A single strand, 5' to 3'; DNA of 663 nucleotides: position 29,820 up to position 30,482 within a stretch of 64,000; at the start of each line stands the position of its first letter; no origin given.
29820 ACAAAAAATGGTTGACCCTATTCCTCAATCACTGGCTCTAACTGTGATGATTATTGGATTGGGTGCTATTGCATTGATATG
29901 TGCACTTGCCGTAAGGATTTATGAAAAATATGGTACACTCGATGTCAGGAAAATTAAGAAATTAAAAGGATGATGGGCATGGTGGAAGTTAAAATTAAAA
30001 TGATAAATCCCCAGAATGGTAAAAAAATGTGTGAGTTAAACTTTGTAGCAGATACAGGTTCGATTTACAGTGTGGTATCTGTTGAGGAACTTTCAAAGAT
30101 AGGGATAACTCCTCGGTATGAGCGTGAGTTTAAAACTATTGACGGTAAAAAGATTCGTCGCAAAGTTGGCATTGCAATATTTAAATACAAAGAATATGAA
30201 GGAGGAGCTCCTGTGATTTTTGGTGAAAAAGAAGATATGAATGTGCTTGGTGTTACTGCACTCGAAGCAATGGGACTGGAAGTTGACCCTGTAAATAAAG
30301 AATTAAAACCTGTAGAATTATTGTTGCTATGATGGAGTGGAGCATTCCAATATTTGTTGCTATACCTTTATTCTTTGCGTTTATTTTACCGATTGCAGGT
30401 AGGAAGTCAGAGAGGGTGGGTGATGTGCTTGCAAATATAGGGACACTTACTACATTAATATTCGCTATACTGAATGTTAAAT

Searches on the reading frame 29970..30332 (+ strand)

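Call 66: search_protein_families(library=pfam, proteins=[window:29970-30332:+], max_evalue=0.001)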
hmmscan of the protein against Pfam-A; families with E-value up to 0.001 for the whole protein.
window:29970-30332:+ (120 aa): 1 family
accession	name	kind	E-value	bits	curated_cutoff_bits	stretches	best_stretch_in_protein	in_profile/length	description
PF13650.11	Asp_protease_2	-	0.00044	21.3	24.3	1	16-75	6-65/90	Aspartyl protease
